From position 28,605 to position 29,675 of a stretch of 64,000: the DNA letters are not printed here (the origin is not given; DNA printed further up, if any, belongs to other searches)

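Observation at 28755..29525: Secreted cysteine-rich protein built from 'TCD' repeats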

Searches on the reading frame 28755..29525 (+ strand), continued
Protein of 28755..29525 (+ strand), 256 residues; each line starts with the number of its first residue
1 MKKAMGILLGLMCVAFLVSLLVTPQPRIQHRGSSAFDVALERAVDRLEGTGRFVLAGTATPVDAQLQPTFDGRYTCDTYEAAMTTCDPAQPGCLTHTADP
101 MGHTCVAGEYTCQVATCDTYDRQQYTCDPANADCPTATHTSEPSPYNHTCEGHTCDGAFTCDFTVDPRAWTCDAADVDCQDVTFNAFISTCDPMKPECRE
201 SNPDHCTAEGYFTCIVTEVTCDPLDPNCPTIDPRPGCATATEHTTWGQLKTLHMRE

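Call 37: find_encoding_contigs(protein=P0071, flank=9000, max_places=1)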
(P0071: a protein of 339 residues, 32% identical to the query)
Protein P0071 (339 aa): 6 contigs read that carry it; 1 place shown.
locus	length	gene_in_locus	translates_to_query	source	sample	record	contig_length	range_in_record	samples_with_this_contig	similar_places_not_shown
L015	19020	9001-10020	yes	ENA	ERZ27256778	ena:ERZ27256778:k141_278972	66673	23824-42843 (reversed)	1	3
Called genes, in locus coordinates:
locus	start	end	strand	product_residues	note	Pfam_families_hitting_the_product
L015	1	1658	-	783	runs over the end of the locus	PF05048:NosD (faint), PF02415:Chlam_PMP (faint), PF13860:FlgD_ig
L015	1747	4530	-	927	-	PF01640:Peptidase_C10, PF13229:Beta_helix (weak), PF02415:Chlam_PMP (faint), PF13860:FlgD_ig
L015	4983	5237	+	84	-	PF00578:AhpC-TSA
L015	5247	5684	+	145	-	PF00578:AhpC-TSA, PF08534:Redoxin (weak), PF10417:1-cysPrx_C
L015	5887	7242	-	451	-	PF00884:Sulfatase, PF01663:Phosphodiest, PF02995:DUF229 (weak), PF16347:SGSH_C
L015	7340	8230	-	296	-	-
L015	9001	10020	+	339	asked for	-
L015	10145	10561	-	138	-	-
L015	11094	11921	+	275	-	-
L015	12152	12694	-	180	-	PF01928:CYTH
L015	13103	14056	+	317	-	-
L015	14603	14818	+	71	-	-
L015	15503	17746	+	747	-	PF00069:Pkinase, PF01636:APH (faint), PF03109:ABC1 (faint), PF07714:PK_Tyr_Ser-Thr, PF21033:RMD1-3 (faint), PF17667:Pkinase_fungal (weak), PF13414:TPR_11 (weak), PF13424:TPR_12 (weak), +10 more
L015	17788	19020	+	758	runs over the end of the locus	PF00069:Pkinase, PF01636:APH (faint), PF03109:ABC1 (faint), PF07714:PK_Tyr_Ser-Thr, PF14531:Kinase-like (weak), PF17667:Pkinase_fungal (weak), PF13432:TPR_16 (weak), PF14559:TPR_19 (weak), +8 more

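Call 38: find_encoding_contigs(protein=P0070, flank=9000, max_places=1)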
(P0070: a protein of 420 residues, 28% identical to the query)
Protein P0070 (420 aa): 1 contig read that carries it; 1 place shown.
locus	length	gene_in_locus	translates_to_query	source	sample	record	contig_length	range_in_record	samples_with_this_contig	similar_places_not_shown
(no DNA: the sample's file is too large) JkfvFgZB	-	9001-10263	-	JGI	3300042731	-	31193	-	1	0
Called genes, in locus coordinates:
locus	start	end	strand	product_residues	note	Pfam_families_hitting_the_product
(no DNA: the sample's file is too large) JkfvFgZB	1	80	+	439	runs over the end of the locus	PF07660:STN, PF03958:Secretin_N (weak), PF00263:Secretin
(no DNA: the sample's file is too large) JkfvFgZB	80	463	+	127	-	PF00072:Response_reg, PF23198:PDE8A_N (weak)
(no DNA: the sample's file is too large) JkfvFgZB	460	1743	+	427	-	PF00512:HisKA (faint), PF01590:GAF, PF13185:GAF_2, PF13492:GAF_3, PF02518:HATPase_c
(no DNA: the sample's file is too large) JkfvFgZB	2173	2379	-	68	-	-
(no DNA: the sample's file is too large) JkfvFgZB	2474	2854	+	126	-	PF00072:Response_reg, PF23198:PDE8A_N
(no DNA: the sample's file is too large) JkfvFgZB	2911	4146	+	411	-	PF01590:GAF, PF13185:GAF_2, PF13492:GAF_3 (faint), PF00512:HisKA (faint), PF02518:HATPase_c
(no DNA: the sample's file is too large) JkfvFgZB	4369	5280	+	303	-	-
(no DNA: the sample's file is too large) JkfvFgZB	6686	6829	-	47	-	-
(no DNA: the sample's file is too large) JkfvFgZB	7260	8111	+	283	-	-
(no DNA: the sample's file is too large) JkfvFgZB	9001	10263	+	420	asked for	-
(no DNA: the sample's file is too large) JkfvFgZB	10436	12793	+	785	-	PF09822:ABC_transp_aux (faint), PF14258:DUF4350, PF23355:IFT52_GIFT (faint), PF27016:TCAF_N (faint)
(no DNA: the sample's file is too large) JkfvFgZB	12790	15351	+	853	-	PF09822:ABC_transp_aux (faint), PF14258:DUF4350 (faint), PF23355:IFT52_GIFT (faint)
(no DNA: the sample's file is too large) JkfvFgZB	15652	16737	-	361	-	PF01594:AI-2E_transport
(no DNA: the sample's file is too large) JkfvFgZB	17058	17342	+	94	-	PF01127:Sdh_cyt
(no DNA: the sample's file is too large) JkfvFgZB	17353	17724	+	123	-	PF01127:Sdh_cyt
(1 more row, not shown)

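Call 40: search_protein_families(library=pfam, proteins=[L001:10902-11771:+, L001:13322-14311:+, L005:9470-10339:+, L005:11890-12879:+, L011:3915-4784:+, L011:6335-7324:+], max_evalue=10)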
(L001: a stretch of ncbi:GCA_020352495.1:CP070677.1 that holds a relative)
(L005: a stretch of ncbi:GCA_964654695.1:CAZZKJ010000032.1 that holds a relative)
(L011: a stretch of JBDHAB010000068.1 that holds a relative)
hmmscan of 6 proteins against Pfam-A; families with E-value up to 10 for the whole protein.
L001:10902-11771:+ (290 aa): 1 family
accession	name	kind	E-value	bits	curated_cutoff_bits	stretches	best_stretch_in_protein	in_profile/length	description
PF24648.1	DUF7641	-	0.26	12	27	0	165-231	22-88/125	Domain of unknown function (DUF7641)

L001:13322-14311:+ (330 aa): 0 families

L005:9470-10339:+ (290 aa): 1 family
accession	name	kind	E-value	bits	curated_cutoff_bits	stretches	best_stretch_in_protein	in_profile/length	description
PF23532.1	Microp_apicomplexa_18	-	0.0087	16.6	27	1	209-277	6-72/98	Apicomplexa microprotein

L005:11890-12879:+ (330 aa): 0 families

L011:3915-4784:+ (290 aa): 0 families

L011:6335-7324:+ (330 aa): 0 families

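Call 49: find_related_loci(query=A1, collection=metagenome_contigs, flank=7000)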
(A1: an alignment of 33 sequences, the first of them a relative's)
Query A1 (256 aa) in metagenome_contigs; peptide patterns used: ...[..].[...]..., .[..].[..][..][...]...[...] (x = any residue, [..] = any of these).
23 stretches matched a pattern; 9 encode a relative of the query (tblastn E <= 1e-3); 9 distinct loci.
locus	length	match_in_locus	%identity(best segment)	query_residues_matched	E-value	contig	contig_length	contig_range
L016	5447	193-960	64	1-256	9e-106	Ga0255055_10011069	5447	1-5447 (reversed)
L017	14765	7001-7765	65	1-250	6e-98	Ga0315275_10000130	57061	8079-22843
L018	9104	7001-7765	65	1-250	6e-98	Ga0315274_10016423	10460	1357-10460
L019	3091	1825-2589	63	1-250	1e-94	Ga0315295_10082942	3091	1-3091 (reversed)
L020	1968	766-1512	56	1-250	2e-83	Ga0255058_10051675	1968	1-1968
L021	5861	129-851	53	1-234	8e-69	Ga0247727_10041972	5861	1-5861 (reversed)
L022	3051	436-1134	47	1-234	2e-54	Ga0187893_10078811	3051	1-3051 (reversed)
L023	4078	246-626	65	71-256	5e-49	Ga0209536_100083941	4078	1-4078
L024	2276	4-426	40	78-250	1e-30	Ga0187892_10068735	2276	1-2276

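Call 59: predict_structure(alignment_id=A4)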
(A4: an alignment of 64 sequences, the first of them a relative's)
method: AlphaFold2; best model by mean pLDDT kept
length: 256 residues; sequences in the alignment: 64
mean_pLDDT: 54.5   pTM: 0.23
mean pLDDT of the five models: 54.5, 52.9, 52.8, 52.2, 48.6
residues with pLDDT >= 90: 20; 70-90: 30; 50-70: 82; < 50: 124
segments of 3 or more residues with pLDDT < 50: 53-80, 97-100, 102-104, 106-126, 135-170, 188-190, 204-214, 231-243
pLDDT, mean of each block of 10 residues (from residue 1): 91 96 75 73 75 45 38 38 59 54 42 35 47 48 41 35 40 55 49 55 45 49 63 44 60 72
secondary structure, 60 per line:
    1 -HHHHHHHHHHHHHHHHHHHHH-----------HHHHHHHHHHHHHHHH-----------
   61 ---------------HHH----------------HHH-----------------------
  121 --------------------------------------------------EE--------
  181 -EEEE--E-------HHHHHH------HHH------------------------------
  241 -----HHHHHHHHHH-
elements in order: H2-22 H34-49 E182-185 H196-201 H246-255

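Call 65: fold_search(model_id=the predicted structure, library=pdb)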
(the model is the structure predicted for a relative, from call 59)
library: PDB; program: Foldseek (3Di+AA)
matches with E <= 10: 2; with E <= 0.001: 0
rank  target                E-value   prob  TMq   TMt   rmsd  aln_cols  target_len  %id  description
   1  5bu5_A                9.4e+00  0.02  0.09  0.11  20.9       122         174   16  HK620 Tail Needle crystallized at pH 9 (crystal form I) (released 2015-06-24)
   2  5bvz_A                1.0e+01  0.02  0.08  0.11  21.0       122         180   16  HK620 Tail Needle crystallized at pH 9 (Crystal form II) (released 2015-06-24)
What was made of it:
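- Foldseek against the PDB found nothing (call 65).
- Tried and rejected: Foldseek against the PDB found no match (call 65), so no fold claim is made.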

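Call 78: search_protein_families(library=pfam, alignment_id=A4, max_evalue=1)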
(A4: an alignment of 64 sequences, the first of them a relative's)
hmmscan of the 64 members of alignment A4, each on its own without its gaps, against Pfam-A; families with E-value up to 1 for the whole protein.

A. member 1, P0001 (256 aa): 0 families

B. families by the number of members that match (of 64 scanned): 14 families
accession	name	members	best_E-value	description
PF24646.2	DUF7640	2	0.032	Domain of unknown function (DUF7640)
PF22618.1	RskA_N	2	0.23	Anti-sigma-K factor RskA, N-terminal domain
PF23738.1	Ig_ZP2_N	1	0.0019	Zona pellucida sperm-binding protein 2, Ig-like domain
PF20433.3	PKAT_KLD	1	0.016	PKAT, KLD domain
PF04748.18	Polysacc_deac_2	1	0.043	Divergent polysaccharide deacetylase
PF15234.11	LAT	1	0.074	Linker for activation of T-cells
PF16395.11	DUF5004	1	0.12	Domain of unknown function (DUF5004)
PF24107.1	DUF7382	1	0.16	Domain of unknown function (DUF7382)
PF09837.15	DUF2064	1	0.17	Uncharacterized protein conserved in bacteria (DUF2064)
PF21457.3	zf-CCCH_2-like_3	1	0.18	RNA-binding, Nab2-type zinc finger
PF22110.2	TFIIIA_zf-C2H2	1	0.33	TFIIIA, beta-beta-alpha zinc finger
PF24226.1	DUF7442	1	0.34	Phage membrane protein Family of unknown function (DUF7442)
PF00666.23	Cathelicidins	1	0.59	Cathelicidin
PF02351.21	GDNF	1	0.68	GDNF/GAS1 domain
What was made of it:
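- On Any named Cys-rich domain family in Pfam-A / NCBIfam (EGF-like, anaphylatoxin, TSP type 3, YTV, CxxC repeats, etc.): Across 64 family members scanned at E<=1, no family was hit by more than 2 members (call 78).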

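Call 79: search_protein_families(library=pfam, proteins=[P0041, P0063, P0064, P0062], max_evalue=0.01)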
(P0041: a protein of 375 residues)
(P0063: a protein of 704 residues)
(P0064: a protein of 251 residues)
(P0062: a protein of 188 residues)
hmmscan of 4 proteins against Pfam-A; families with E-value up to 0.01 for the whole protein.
P0041 (375 aa): 2 families
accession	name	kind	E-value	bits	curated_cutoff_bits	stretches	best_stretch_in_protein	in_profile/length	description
PF13860.13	FlgD_ig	-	6.1e-09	36.2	27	1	300-360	12-73/79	FlgD Ig-like domain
PF18962.6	Por_Secre_tail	-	0.0036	18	27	1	293-372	3-74/75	Secretion system C-terminal sorting domain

P0063 (704 aa): 5 families
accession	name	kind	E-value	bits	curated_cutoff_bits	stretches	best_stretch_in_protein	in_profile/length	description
PF17963.7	Big_9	-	9e-09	36.6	23.6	1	139-224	3-88/89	Bacterial Ig domain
PF05345.18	He_PIG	-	2.2e-08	34.9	24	1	139-226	1-95/96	Putative Ig domain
PF13860.13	FlgD_ig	-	7.4e-08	32.7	27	1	630-688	13-72/79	FlgD Ig-like domain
PF18962.6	Por_Secre_tail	-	4.9e-05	24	27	1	621-701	2-74/75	Secretion system C-terminal sorting domain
PF17803.7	Cadherin_4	-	0.0071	17.3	25.1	0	231-267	10-49/71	Bacterial cadherin-like domain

P0064 (251 aa): 0 families

P0062 (188 aa): 0 families
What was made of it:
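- On T9SS cargo (type A C-terminal sorting domain): Paralogues P0041 and P0063 do carry the domain (FlgD_ig 36.2 and 32.7 bits; call 79).
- One paralogue (P0041) carries a FlgD_ig/Por_Secre_tail sorting domain directly after the WG motif, and P0063 has the same N-terminus with Ig domains and a sorting domain (call 79). Paralogue P0041 ends in a T9SS-type sorting domain, which implies surface delivery (call 79).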
